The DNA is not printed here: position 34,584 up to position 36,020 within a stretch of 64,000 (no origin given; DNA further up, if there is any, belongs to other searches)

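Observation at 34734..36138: Compact RiPP cassette: six-cysteine precursor peptide followed by a radical SAM/SPASM maturase (ranthipeptide/SCIFF-like) inside a mobile island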

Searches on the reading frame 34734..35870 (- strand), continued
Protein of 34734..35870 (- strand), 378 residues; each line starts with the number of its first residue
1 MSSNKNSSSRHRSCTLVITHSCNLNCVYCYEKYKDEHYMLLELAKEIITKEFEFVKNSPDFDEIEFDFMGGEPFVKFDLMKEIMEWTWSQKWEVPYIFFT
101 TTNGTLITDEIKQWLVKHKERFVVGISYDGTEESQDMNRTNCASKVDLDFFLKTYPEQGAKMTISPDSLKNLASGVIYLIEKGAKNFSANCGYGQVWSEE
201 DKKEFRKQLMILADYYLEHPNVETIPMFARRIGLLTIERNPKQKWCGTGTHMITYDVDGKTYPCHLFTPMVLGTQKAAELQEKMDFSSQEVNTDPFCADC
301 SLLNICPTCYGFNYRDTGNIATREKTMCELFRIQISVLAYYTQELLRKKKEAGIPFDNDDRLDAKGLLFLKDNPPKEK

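Call 60: search_protein_families(library=ncbifam, proteins=[L035:571-1764:+, L039:3977-5101:+, L041:568-1728:+, L045:3713-5101:+, L061:3719-5092:+, L001:171-1448:+, L046:3731-5119:+, L072:3722-5110:+, L070:3686-5131:+, L065:2133-3554:+], max_evalue=1e-30)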
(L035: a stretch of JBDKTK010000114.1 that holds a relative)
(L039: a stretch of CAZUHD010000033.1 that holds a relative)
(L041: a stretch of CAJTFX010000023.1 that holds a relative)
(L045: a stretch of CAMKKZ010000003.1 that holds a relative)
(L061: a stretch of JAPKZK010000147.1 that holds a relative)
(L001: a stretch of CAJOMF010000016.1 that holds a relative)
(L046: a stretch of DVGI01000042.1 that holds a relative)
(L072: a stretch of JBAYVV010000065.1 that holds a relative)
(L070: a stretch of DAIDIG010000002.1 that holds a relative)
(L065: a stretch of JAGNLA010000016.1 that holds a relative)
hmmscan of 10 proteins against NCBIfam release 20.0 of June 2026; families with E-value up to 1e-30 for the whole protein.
L035:571-1764:+ (398 aa): 3 families
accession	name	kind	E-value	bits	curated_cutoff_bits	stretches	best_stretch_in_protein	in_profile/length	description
NF047865.1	rSAM_PapB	equivalog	7e-41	140.5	340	1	13-322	4-327/330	PapB family radical SAM/SPASM ranthipeptide maturase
TIGR04115.1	rSAM_Cxxx_rpt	equivalog_domain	1.2e-40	140.1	350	1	12-280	2-276/359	radical SAM peptide maturase, CXXX-repeat target family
TIGR04064.1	rSAM_nif11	equivalog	1.9e-33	115.9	518.7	1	8-336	74-425/459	nif11-like peptide radical SAM maturase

L039:3977-5101:+ (375 aa): 9 families
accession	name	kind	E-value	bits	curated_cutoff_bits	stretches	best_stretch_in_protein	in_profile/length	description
NF047865.1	rSAM_PapB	equivalog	6.3e-58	196.5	340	1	7-320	7-328/330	PapB family radical SAM/SPASM ranthipeptide maturase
TIGR04115.1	rSAM_Cxxx_rpt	equivalog_domain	1.7e-45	156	350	1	8-332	7-351/359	radical SAM peptide maturase, CXXX-repeat target family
TIGR03974.1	rSAM_six_Cys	equivalog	1.7e-43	149.1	425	1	7-337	101-445/451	thioether cross-link-forming SCIFF peptide maturase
TIGR04064.1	rSAM_nif11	equivalog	8.1e-43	146.8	518.7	1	7-354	82-446/459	nif11-like peptide radical SAM maturase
TIGR03906.1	quino_hemo_SAM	equivalog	4.4e-41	141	453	1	6-351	97-457/467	quinohemoprotein amine dehydrogenase maturation protein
NF040492.1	not_ScfB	exception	7.6e-40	137.1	855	1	8-337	100-444/450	ScfB-related radical SAM/SPASM orphan maturase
TIGR04068.1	rSAM_ocin_clost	equivalog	1.2e-39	136.5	500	1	6-312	87-424/462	Cys-rich peptide radical SAM maturase CcpM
TIGR04280.1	geopep_mat_rSAM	hypoth_equivalog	1.1e-31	110.2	400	1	4-322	85-406/428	geopeptide radical SAM maturase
NF041298.1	rSAM_mat_DynA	equivalog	9.7e-31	107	450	0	6-341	4-354/356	dynobactin maturation radical SAM/SPASM protein DynA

L041:568-1728:+ (387 aa): 7 families
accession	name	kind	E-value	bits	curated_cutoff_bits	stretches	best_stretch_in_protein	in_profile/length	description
NF047865.1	rSAM_PapB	equivalog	2.2e-59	201.3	340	1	3-324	4-330/330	PapB family radical SAM/SPASM ranthipeptide maturase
TIGR04064.1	rSAM_nif11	equivalog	9.9e-39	133.3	518.7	1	4-333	80-423/459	nif11-like peptide radical SAM maturase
NF041298.1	rSAM_mat_DynA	equivalog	9e-38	130.1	450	1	9-322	8-333/356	dynobactin maturation radical SAM/SPASM protein DynA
TIGR04068.1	rSAM_ocin_clost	equivalog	2.4e-37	128.9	500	1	3-152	85-242/462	Cys-rich peptide radical SAM maturase CcpM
NF040492.1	not_ScfB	exception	1.4e-34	119.8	855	1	5-333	98-438/450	ScfB-related radical SAM/SPASM orphan maturase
TIGR03906.1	quino_hemo_SAM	equivalog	7.5e-34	117.2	453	1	5-329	97-433/467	quinohemoprotein amine dehydrogenase maturation protein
TIGR03974.1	rSAM_six_Cys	equivalog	1.5e-32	113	425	1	4-333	99-439/451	thioether cross-link-forming SCIFF peptide maturase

L045:3713-5101:+ (463 aa): 10 families
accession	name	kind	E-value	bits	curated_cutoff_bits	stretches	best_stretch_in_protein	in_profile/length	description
TIGR03974.1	rSAM_six_Cys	equivalog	1.7e-209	696.3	425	1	2-450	1-449/451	thioether cross-link-forming SCIFF peptide maturase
NF040492.1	not_ScfB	exception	7.9e-155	516.1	855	1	2-450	4-448/450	ScfB-related radical SAM/SPASM orphan maturase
TIGR03906.1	quino_hemo_SAM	equivalog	2.4e-80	270.4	453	1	2-445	3-442/467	quinohemoprotein amine dehydrogenase maturation protein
NF047865.1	rSAM_PapB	equivalog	1.4e-79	267.7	340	1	96-428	2-327/330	PapB family radical SAM/SPASM ranthipeptide maturase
TIGR04064.1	rSAM_nif11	equivalog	2.8e-78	263.7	518.7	1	65-448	47-431/459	nif11-like peptide radical SAM maturase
TIGR04068.1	rSAM_ocin_clost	equivalog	6.2e-48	163.8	500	1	96-244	83-232/462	Cys-rich peptide radical SAM maturase CcpM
TIGR03978.1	rSAM_paired_1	equivalog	5.2e-35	121.1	370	1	101-432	87-431/466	His-Xaa-Ser system radical SAM maturase HxsB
NF035951.1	rSAM_RumMC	equivalog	4.5e-32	111.4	720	0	12-251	27-266/510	RumMC family radical SAM sactipeptide maturase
TIGR03942.1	sulfatase_rSAM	equivalog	6.8e-32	110.9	349.45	1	104-425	8-332/363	anaerobic sulfatase maturase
TIGR04115.1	rSAM_Cxxx_rpt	equivalog_domain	1e-31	110.8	350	1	97-427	2-336/359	radical SAM peptide maturase, CXXX-repeat target family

L061:3719-5092:+ (458 aa): 10 families
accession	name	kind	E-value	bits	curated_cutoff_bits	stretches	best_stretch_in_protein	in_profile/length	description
TIGR03974.1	rSAM_six_Cys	equivalog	1e-81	275.1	425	1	21-441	17-448/451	thioether cross-link-forming SCIFF peptide maturase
NF047865.1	rSAM_PapB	equivalog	2e-79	267.2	340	1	93-420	5-327/330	PapB family radical SAM/SPASM ranthipeptide maturase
TIGR04064.1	rSAM_nif11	equivalog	3.5e-79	266.7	518.7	1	87-451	74-442/459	nif11-like peptide radical SAM maturase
TIGR03906.1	quino_hemo_SAM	equivalog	1.1e-74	251.8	453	1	8-451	6-456/467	quinohemoprotein amine dehydrogenase maturation protein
NF040492.1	not_ScfB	exception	1.5e-74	251.5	855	1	3-433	2-439/450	ScfB-related radical SAM/SPASM orphan maturase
TIGR04068.1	rSAM_ocin_clost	equivalog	1.4e-42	146.2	500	1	64-237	57-231/462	Cys-rich peptide radical SAM maturase CcpM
TIGR04115.1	rSAM_Cxxx_rpt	equivalog_domain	1.6e-33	116.7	350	1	95-380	6-295/359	radical SAM peptide maturase, CXXX-repeat target family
TIGR03942.1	sulfatase_rSAM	equivalog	6.2e-33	114.3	349.45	1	97-418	7-333/363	anaerobic sulfatase maturase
TIGR03978.1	rSAM_paired_1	equivalog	3.8e-32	111.6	370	1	97-451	89-460/466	His-Xaa-Ser system radical SAM maturase HxsB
TIGR04280.1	geopep_mat_rSAM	hypoth_equivalog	3.4e-31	108.7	400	1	97-442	90-420/428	geopeptide radical SAM maturase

L001:171-1448:+ (426 aa): 2 families
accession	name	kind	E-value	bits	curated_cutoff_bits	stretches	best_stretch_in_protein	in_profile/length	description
NF047865.1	rSAM_PapB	equivalog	2.5e-40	138.7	340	1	85-391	7-320/330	PapB family radical SAM/SPASM ranthipeptide maturase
TIGR04064.1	rSAM_nif11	equivalog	7e-34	117.3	518.7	0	78-225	75-227/459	nif11-like peptide radical SAM maturase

L046:3731-5119:+ (463 aa): 14 families
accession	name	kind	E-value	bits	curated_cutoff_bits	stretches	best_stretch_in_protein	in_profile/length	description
TIGR03974.1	rSAM_six_Cys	equivalog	3.5e-233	774.4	425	1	2-452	1-451/451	thioether cross-link-forming SCIFF peptide maturase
NF040492.1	not_ScfB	exception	4.3e-165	549.9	855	1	2-451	4-449/450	ScfB-related radical SAM/SPASM orphan maturase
TIGR03906.1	quino_hemo_SAM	equivalog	7.2e-83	278.8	453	1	3-447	4-444/467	quinohemoprotein amine dehydrogenase maturation protein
NF047865.1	rSAM_PapB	equivalog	1.7e-82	277.3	340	1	97-429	2-328/330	PapB family radical SAM/SPASM ranthipeptide maturase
TIGR04064.1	rSAM_nif11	equivalog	1.5e-77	261.3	518.7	1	3-448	5-431/459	nif11-like peptide radical SAM maturase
TIGR04068.1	rSAM_ocin_clost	equivalog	5e-49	167.4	500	1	3-245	3-232/462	Cys-rich peptide radical SAM maturase CcpM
TIGR03978.1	rSAM_paired_1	equivalog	1.7e-37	129.3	370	1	73-433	57-432/466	His-Xaa-Ser system radical SAM maturase HxsB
TIGR04280.1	geopep_mat_rSAM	hypoth_equivalog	2.9e-37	128.7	400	1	79-431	65-406/428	geopeptide radical SAM maturase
TIGR04115.1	rSAM_Cxxx_rpt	equivalog_domain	3.6e-36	125.4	350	1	98-445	2-355/359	radical SAM peptide maturase, CXXX-repeat target family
TIGR04463.1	rSAM_vs_C_rich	equivalog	3.1e-35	121.8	525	1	78-452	67-429/438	TIGR04463 family radical SAM/SPASM RiPP maturase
TIGR04163.1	rSAM_cobopep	equivalog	1.1e-33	116.7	375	1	94-449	60-418/428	peptide-modifying radical SAM enzyme CbpB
NF035951.1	rSAM_RumMC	equivalog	2.1e-33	115.8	720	0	45-253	54-267/510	RumMC family radical SAM sactipeptide maturase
NF038107.1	rSAM_NF038107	equivalog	1.4e-31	109.8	600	0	12-449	18-429/444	Cys-every-fifth radical SAM/SPASM peptide maturase CefB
TIGR03942.1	sulfatase_rSAM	equivalog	4.2e-31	108.3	349.45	0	104-440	7-347/363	anaerobic sulfatase maturase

L072:3722-5110:+ (463 aa): 9 families
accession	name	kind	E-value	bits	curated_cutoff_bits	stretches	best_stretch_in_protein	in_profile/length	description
TIGR03906.1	quino_hemo_SAM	equivalog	3.5e-95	319.4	453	1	19-447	14-452/467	quinohemoprotein amine dehydrogenase maturation protein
NF047865.1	rSAM_PapB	equivalog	3.9e-77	259.7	340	1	90-418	2-325/330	PapB family radical SAM/SPASM ranthipeptide maturase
TIGR04064.1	rSAM_nif11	equivalog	1.1e-74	251.8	518.7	1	79-449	66-440/459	nif11-like peptide radical SAM maturase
TIGR03974.1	rSAM_six_Cys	equivalog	7.2e-66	222.9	425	1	89-441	95-448/451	thioether cross-link-forming SCIFF peptide maturase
NF040492.1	not_ScfB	exception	1e-55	189.5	855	1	92-439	96-445/450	ScfB-related radical SAM/SPASM orphan maturase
TIGR04068.1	rSAM_ocin_clost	equivalog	7.5e-42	143.8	500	1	89-236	82-230/462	Cys-rich peptide radical SAM maturase CcpM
TIGR04280.1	geopep_mat_rSAM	hypoth_equivalog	6.9e-40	137.3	400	1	91-420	84-403/428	geopeptide radical SAM maturase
TIGR03978.1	rSAM_paired_1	equivalog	2.2e-31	109.1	370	0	95-406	87-414/466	His-Xaa-Ser system radical SAM maturase HxsB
NF041298.1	rSAM_mat_DynA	equivalog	9.1e-31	107.1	450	0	95-410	5-322/356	dynobactin maturation radical SAM/SPASM protein DynA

L070:3686-5131:+ (482 aa): 4 families
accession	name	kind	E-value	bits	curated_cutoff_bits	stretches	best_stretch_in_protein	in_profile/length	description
NF047865.1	rSAM_PapB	equivalog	2e-45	155.4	340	1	105-441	2-327/330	PapB family radical SAM/SPASM ranthipeptide maturase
TIGR04064.1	rSAM_nif11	equivalog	1.4e-42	146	518.7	1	56-458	21-431/459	nif11-like peptide radical SAM maturase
TIGR03906.1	quino_hemo_SAM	equivalog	3e-36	125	453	1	100-470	88-454/467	quinohemoprotein amine dehydrogenase maturation protein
TIGR03974.1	rSAM_six_Cys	equivalog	3.4e-31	108.6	425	1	69-449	63-435/451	thioether cross-link-forming SCIFF peptide maturase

L065:2133-3554:+ (474 aa): 6 families
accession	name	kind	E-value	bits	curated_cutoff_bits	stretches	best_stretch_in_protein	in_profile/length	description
TIGR03974.1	rSAM_six_Cys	equivalog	1.1e-115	387.1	425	1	107-454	97-449/451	thioether cross-link-forming SCIFF peptide maturase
NF040492.1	not_ScfB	exception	1.4e-99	334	855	1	107-453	95-447/450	ScfB-related radical SAM/SPASM orphan maturase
NF047865.1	rSAM_PapB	equivalog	6.7e-66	222.8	340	1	107-433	3-328/330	PapB family radical SAM/SPASM ranthipeptide maturase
TIGR04064.1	rSAM_nif11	equivalog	8.6e-53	179.7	518.7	1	106-457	77-436/459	nif11-like peptide radical SAM maturase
TIGR03906.1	quino_hemo_SAM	equivalog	7.9e-52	176.4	453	1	106-464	93-455/467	quinohemoprotein amine dehydrogenase maturation protein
TIGR04068.1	rSAM_ocin_clost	equivalog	4.4e-38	131.4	500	0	38-253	2-234/462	Cys-rich peptide radical SAM maturase CcpM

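Call 65: search_dna_similar(query=window:34734-35870:-, collection=plasmids, mode=protein, max_evalue=1e-20, max_rows=12)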
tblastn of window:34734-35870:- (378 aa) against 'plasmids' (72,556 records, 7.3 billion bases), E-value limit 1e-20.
Records with a match: 3; places in all: 3; records where one place covers at least 80% of the query: 3.
Best place of each record, by identity: <60% 3.
By first word of the organism name: Phocaeicola 1; Paraclostridium 1; Anaerococcus 1.
By predicted mobility (MOB-suite, as given by PLSDB): non-mobilizable 2; conjugative 1.
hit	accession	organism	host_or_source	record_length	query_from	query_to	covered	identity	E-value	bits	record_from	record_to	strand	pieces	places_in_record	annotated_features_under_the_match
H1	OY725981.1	Phocaeicola massiliensis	-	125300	14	372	95%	38.5%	2e-72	252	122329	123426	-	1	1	record has no annotation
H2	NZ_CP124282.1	Paraclostridium sordellii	Procyon lotor,whole organism,intestine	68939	15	319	81%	29.8%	5e-21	102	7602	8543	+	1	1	radical SAM protein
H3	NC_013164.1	Anaerococcus prevotii DSM 20548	-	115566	15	345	88%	27.2%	9e-32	134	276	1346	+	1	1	radical SAM peptide maturase, CXXX-repeat target family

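Call 66: search_dna_similar(query=window:34734-35870:-, collection=phages, mode=protein, max_evalue=1e-20, max_rows=12)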
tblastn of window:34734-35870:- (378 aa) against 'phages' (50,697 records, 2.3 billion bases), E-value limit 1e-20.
Records with a match: 3; places in all: 4; records where one place covers at least 80% of the query: 3.
Best place of each record, by identity: <60% 3.
By first word of the organism name: Bacteriophage 3.
By host as written in the record: - 3.
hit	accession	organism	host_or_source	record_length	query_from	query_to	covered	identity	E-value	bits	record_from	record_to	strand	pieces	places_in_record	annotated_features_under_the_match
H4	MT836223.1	Bacteriophage sp.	human fecal samples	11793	14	330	84%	46.1%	3e-88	296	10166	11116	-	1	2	record has no annotation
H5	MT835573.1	Bacteriophage sp.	human fecal samples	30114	15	344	87%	27.8%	6e-33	136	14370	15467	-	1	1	record has no annotation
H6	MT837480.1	Bacteriophage sp.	human fecal samples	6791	15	353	90%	27.0%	5e-32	133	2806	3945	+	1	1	record has no annotation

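Call 67: get_annotated_region(hit=H3, flank=4000)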
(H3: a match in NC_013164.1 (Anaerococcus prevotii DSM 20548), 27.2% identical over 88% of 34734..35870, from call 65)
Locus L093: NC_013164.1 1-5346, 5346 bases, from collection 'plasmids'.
description: Anaerococcus prevotii DSM 20548 plasmid pAPRE01, complete sequence
organism: Anaerococcus prevotii DSM 20548 (NCBI taxid 525919)
taxonomy: Bacteria; Bacillota; Tissierellia; Tissierellales; Peptoniphilaceae; Anaerococcus; Anaerococcus prevotii; Anaerococcus prevotii DSM 20548
host: -; source: -; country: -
typing (MOB-suite, as given by PLSDB): conjugative; replicon rep_cluster_1663; relaxase MOBQ; mating-pair formation MPF_T
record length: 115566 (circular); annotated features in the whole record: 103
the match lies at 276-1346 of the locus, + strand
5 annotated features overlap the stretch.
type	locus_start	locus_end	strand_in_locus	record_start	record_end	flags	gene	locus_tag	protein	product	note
CDS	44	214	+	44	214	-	-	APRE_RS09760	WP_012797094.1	hypothetical protein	-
CDS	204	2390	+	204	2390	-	-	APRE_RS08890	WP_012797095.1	radical SAM peptide maturase, CXXX-repeat target family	-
CDS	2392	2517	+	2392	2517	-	-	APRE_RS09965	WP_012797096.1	hypothetical protein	-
CDS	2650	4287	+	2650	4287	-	-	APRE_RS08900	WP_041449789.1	ABC transporter ATP-binding protein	-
CDS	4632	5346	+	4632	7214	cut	lanKC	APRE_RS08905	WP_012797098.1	class III lanthionine synthetase LanKC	GO:0005975 - carbohydrate metabolic process [Evidence IEA]; GO:0006468 - protein phosphorylation [Evidence IEA]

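Call 68: get_annotated_region(hit=H4, flank=3000)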
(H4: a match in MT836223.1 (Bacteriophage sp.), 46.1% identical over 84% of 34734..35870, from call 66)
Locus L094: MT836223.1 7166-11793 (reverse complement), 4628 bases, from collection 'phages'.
description: UNVERIFIED: Bacteriophage sp. clone scaffold_1713 genomic sequence.
organism: Bacteriophage sp. (NCBI taxid 38018)
taxonomy: Viruses
host: -; source: human fecal samples; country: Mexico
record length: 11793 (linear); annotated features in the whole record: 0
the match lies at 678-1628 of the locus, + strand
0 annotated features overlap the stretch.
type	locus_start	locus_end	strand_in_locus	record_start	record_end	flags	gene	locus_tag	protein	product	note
